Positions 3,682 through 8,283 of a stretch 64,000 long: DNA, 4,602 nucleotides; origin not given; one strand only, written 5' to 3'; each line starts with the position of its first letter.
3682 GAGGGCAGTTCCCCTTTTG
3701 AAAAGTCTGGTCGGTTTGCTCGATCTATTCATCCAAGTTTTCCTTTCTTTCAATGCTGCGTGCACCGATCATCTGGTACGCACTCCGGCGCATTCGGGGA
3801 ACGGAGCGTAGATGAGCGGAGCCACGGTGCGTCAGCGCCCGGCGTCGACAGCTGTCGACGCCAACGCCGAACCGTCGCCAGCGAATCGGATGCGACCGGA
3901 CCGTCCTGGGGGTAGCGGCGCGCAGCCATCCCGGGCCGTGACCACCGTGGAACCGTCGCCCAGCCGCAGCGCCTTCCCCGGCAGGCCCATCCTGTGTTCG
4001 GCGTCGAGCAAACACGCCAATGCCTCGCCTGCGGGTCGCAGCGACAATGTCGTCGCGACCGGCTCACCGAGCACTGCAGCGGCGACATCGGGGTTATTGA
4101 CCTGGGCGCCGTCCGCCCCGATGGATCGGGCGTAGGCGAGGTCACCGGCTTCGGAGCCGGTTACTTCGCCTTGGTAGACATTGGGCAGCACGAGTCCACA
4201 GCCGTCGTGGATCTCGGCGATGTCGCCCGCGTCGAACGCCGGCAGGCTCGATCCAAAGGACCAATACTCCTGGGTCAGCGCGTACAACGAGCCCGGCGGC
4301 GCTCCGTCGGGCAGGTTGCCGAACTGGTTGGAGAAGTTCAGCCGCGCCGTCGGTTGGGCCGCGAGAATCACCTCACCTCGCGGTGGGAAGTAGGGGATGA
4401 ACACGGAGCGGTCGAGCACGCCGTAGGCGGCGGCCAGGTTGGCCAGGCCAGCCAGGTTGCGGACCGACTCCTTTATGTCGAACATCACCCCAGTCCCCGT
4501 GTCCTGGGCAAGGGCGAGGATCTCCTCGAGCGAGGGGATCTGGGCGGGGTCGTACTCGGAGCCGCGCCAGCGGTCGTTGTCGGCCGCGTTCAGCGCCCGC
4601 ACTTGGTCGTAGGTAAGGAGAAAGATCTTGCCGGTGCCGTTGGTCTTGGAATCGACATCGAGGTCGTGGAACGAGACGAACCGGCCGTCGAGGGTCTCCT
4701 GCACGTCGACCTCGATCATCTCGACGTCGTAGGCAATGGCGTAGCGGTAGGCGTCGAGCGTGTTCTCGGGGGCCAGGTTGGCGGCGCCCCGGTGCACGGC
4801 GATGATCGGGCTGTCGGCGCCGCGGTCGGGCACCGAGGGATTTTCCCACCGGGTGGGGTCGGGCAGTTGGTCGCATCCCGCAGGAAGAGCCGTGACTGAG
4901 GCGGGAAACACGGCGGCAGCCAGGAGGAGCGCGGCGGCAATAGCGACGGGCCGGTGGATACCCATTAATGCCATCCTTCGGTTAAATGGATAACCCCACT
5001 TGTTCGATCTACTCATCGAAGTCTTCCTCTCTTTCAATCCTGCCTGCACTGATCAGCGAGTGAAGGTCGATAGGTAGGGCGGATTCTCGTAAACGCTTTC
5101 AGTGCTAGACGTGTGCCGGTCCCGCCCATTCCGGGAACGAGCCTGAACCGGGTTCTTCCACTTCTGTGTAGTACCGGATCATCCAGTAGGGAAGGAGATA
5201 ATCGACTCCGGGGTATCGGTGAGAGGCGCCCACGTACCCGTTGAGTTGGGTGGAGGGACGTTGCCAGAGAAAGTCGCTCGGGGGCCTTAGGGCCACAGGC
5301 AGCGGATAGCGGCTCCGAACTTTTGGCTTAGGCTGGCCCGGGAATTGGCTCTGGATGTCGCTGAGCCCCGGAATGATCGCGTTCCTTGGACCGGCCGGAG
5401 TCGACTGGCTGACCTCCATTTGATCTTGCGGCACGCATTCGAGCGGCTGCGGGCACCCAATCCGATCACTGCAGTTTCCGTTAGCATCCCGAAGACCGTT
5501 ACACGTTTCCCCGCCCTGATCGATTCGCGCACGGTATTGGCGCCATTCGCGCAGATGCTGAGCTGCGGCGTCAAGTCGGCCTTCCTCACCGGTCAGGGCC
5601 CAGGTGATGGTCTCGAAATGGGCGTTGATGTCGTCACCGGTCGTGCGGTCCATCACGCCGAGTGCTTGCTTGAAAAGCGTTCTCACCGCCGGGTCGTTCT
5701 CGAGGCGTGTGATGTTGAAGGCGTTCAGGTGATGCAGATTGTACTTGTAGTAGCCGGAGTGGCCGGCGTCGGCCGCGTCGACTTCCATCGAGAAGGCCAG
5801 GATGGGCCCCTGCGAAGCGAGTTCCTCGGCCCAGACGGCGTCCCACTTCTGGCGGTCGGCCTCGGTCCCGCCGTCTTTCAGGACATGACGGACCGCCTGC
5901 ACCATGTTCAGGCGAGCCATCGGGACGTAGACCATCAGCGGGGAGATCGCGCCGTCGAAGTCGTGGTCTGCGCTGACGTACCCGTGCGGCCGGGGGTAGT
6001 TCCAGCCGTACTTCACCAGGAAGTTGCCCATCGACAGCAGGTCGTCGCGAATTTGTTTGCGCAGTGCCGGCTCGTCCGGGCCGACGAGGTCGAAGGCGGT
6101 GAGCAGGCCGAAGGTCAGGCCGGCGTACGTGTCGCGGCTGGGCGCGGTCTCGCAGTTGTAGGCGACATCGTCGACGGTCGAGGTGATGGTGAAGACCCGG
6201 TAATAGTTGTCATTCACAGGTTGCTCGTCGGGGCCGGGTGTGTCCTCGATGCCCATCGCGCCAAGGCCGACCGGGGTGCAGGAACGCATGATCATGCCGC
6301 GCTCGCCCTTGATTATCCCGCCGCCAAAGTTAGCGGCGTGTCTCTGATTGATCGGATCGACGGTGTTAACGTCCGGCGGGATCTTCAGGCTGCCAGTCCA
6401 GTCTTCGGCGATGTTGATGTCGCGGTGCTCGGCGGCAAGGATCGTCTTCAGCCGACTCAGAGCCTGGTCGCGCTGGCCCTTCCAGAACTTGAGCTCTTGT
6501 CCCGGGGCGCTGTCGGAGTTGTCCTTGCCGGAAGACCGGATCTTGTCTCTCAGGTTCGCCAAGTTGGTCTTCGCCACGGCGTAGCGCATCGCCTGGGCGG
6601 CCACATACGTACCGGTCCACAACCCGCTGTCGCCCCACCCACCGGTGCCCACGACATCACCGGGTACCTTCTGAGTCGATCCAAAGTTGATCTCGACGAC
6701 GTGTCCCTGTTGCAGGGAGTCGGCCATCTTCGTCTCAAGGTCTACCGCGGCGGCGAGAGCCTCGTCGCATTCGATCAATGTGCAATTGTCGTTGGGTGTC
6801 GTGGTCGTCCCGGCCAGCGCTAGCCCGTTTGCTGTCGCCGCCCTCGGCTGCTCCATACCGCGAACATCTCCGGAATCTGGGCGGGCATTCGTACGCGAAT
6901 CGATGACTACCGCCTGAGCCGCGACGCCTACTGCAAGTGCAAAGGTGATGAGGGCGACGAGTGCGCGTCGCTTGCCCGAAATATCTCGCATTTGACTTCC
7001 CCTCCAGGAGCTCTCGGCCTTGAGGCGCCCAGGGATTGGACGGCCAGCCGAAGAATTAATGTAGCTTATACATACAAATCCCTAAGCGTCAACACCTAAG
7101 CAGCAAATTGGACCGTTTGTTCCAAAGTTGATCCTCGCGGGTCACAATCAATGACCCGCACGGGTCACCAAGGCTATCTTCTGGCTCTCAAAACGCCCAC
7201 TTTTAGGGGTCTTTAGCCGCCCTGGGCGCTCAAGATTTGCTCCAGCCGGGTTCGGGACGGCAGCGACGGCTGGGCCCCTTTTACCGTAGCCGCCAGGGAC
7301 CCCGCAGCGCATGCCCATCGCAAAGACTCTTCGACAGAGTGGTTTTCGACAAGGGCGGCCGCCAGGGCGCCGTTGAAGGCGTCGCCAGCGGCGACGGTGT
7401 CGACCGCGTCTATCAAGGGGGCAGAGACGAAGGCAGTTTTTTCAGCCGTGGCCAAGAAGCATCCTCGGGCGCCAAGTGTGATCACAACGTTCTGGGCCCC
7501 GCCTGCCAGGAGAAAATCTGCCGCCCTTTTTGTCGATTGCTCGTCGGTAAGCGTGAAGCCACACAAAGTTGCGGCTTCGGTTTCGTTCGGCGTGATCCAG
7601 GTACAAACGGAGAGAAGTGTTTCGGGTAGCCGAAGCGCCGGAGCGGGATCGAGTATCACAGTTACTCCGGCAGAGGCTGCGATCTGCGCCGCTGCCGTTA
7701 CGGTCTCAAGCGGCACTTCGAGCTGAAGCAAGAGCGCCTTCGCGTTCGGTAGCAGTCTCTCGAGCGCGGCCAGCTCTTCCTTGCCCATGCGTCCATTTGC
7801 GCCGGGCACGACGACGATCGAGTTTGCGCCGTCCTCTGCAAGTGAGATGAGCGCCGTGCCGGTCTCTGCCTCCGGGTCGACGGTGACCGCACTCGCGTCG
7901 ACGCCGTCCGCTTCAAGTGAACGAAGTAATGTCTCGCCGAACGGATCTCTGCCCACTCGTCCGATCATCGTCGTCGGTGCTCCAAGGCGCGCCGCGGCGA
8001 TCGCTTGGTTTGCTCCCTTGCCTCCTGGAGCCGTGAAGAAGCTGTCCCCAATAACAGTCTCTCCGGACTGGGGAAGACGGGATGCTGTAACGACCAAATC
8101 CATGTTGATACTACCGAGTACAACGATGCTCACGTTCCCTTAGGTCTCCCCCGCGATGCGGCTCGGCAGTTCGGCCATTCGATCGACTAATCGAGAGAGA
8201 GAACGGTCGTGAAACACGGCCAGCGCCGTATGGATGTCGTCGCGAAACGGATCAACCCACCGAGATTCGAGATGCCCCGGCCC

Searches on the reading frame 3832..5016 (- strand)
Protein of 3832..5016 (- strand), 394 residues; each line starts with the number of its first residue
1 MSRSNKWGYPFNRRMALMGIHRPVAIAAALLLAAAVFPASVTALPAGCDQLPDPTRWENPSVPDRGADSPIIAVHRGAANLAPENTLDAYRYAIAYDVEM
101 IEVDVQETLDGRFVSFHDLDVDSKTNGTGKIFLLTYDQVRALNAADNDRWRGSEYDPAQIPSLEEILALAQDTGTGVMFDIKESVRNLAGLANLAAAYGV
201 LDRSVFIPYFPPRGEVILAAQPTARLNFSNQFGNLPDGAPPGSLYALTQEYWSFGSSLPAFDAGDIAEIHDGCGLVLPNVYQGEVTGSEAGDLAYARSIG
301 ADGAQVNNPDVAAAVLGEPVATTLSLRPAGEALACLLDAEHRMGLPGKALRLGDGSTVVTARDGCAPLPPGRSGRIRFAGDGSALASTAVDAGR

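Call 9: search_protein_families(library=pfam, proteins=[window:3832-5016:-])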
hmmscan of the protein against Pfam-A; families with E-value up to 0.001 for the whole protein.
window:3832-5016:- (394 aa): 1 family
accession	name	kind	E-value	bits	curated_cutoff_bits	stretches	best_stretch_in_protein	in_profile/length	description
PF03009.23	GDPD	-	1.3e-20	75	23.6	1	75-182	1-105/244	Glycerophosphoryl diester phosphodiesterase family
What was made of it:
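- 3832..4965 (-): Inserted GDPD (glycerophosphodiester phosphodiesterase) gene read from its likely native start M18. It has its own SD-like GAAGGA at 4979..4974. The ORF stays open upstream to ATG 5016 and TTG 5037. Pfam GDPD 1.3e-20 (call 9).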

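Call 11: find_encoding_contigs(protein=window:3832-5016:-, flank=10000, max_places=10)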
Protein window:3832-5016:- (394 aa): no gene with exactly this product is on record in the collection.

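Call 24: find_homologous_proteins(query=window:3832-5016:-)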
Query window:3832-5016:- (394 aa): 235 proteins with E <= 0.001 among 8000 candidates; the best 120 are listed.
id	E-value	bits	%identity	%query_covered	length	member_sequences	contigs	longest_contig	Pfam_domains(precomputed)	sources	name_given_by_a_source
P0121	2.4e-260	881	100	100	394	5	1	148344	PF03009.24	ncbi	-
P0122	1.7e-185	635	82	88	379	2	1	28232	PF03009.24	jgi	jgi:hypothetical protein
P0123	6.6e-175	600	77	88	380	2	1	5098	PF03009.24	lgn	-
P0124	1.4e-172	592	75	87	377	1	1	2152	PF03009.24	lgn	-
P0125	2.5e-172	591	72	94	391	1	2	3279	PF03009.24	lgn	-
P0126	1.0e-171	589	76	88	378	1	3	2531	PF03009.24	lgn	-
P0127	1.5e-171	589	74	87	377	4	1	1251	PF03009.24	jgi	jgi:hypothetical protein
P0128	2.4e-171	588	69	94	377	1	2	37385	PF03009.24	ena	-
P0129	3.8e-171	587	74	88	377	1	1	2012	PF03009.24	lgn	-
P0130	8.3e-170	583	71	96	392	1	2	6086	PF03009.24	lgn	-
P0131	1.1e-166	573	76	88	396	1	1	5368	PF03009.24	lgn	-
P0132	3.8e-163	561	79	81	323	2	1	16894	PF03009.24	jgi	-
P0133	2.4e-160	552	77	84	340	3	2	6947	PF03009.24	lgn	-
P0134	2.4e-157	542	69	91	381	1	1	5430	PF03009.24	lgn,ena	-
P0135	8.3e-157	540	67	97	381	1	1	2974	PF03009.24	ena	-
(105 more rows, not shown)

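Call 26: find_encoding_contigs(protein=P0122, flank=8000, max_places=3)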
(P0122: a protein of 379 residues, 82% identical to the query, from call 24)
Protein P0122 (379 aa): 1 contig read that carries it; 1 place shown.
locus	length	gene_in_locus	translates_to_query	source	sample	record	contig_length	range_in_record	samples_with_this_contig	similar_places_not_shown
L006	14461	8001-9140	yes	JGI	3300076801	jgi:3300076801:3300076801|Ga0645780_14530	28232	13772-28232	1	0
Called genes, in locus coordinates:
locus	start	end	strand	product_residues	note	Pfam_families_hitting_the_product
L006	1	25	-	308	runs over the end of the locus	PF00069:Pkinase, PF07714:PK_Tyr_Ser-Thr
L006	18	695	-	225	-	PF00072:Response_reg, PF00486:Trans_reg_C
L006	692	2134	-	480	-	PF00672:HAMP, PF00512:HisKA, PF02518:HATPase_c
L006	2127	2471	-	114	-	-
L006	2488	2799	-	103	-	PF01040:UbiA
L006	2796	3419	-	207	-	PF01040:UbiA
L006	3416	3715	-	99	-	PF26606:SCO4848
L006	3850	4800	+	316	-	PF02628:COX15-CtaA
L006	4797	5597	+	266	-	-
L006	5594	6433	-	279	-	PF00561:Abhydrolase_1 (weak), PF12697:Abhydrolase_6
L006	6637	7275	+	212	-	PF00108:Thiolase_N, PF00109:ketoacyl-synt (faint)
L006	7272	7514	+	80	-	-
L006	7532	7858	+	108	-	PF02803:Thiolase_C (weak), PF22691:Thiolase_C_1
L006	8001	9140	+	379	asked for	PF03009:GDPD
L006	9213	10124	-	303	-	PF00582:Usp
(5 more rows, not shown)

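Call 55: search_protein_families(library=ncbifam, proteins=[window:3832-5016:-], max_evalue=0.01)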
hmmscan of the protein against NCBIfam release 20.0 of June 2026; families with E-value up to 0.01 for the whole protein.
window:3832-5016:- (394 aa): 3 families
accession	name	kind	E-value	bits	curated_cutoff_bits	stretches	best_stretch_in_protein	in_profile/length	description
NF006989.0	PRK09454.1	equivalog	2.8e-19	69.4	264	1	70-183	10-120/251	glycerophosphodiester phosphodiesterase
NF053857.1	LysphglycPlipDStph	equivalog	2.2e-14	53.5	450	1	68-169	44-150/305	lysophosphatidylglycerol phospholipase D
NF008354.0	PRK11143.1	equivalog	3.2e-06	26.3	254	1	69-126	30-87/359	glycerophosphodiester phosphodiesterase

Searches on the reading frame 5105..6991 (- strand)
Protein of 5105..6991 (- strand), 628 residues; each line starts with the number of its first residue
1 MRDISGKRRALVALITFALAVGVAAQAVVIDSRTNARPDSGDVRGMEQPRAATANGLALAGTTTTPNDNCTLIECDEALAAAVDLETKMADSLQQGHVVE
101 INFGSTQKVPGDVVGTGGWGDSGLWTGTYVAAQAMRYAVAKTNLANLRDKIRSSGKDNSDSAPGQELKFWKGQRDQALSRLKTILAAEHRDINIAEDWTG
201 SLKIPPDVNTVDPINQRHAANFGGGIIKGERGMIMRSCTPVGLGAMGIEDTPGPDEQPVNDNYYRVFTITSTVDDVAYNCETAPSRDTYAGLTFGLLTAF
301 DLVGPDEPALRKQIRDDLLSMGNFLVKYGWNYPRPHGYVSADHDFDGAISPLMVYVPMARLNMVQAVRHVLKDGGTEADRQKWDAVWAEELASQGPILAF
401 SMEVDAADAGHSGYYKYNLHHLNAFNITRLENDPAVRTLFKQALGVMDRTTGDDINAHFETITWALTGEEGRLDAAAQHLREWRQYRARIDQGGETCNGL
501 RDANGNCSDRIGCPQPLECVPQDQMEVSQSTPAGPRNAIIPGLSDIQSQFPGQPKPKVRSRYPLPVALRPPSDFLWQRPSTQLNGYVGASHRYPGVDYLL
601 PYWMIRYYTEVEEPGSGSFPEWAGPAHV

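Call 9: search_protein_families(library=pfam, proteins=[window:5105-6991:-])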
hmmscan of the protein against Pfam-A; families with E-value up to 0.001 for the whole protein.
window:5105-6991:- (628 aa): 0 families

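Call 45: find_related_loci(query=A3, collection=metagenome_contigs, flank=5000)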
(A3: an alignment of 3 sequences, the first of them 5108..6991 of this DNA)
Query A3 (628 aa) in metagenome_contigs; peptide patterns used: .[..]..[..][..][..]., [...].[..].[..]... (x = any residue, [..] = any of these).
255 stretches matched a pattern; 13 encode a relative of the query (tblastn E <= 1e-3); 12 distinct loci.
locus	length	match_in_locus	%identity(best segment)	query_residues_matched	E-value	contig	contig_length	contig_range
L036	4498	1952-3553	58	59-628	0e+0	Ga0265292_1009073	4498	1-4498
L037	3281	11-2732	59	81-627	0e+0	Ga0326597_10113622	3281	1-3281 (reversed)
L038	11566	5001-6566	59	73-627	0e+0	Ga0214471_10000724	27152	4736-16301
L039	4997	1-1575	50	80-627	3e-170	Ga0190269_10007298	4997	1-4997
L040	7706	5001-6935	44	7-627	3e-162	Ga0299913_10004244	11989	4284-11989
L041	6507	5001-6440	51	76-627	7e-160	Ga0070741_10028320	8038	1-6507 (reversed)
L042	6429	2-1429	51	128-627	4e-152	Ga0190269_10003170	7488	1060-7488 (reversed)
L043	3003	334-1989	44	57-627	1e-151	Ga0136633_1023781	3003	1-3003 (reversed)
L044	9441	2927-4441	46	58-615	3e-141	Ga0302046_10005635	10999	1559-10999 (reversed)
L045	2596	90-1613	46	80-627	2e-137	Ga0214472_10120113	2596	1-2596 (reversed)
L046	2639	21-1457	42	120-627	1e-127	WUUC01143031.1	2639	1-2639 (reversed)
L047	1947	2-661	49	392-627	4e-64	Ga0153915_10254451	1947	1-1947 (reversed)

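Call 55: search_protein_families(library=ncbifam, proteins=[window:5105-6991:-], max_evalue=0.01)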
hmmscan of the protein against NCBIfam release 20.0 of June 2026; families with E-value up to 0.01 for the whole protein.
window:5105-6991:- (628 aa): 0 families
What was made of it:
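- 5105..6991 (-): 628-aa secreted protein of unknown function; the upstream partner of PHP in the closest relatives. No Pfam or NCBIfam hit (calls 9, 55).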

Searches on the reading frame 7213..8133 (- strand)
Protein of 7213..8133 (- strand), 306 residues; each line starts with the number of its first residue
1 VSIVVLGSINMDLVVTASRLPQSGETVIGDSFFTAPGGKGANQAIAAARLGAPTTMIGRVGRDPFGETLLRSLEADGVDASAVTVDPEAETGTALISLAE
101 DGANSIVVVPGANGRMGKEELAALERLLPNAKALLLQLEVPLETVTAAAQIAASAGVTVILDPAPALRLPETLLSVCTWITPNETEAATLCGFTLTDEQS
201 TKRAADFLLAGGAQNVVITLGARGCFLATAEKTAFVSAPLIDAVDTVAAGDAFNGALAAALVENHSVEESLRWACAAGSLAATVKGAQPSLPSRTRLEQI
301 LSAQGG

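Call 9: search_protein_families(library=pfam, proteins=[window:7213-8133:-])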
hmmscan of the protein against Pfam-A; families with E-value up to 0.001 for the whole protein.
window:7213-8133:- (306 aa): 2 families
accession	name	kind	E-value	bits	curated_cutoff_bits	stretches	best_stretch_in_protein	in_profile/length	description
PF00294.29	PfkB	-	2.2e-75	254.2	25.8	1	2-293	3-301/302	pfkB family carbohydrate kinase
PF08543.17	Phos_pyr_kin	-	1.9e-12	47.6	27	1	160-274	103-224/246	Phosphomethylpyrimidine kinase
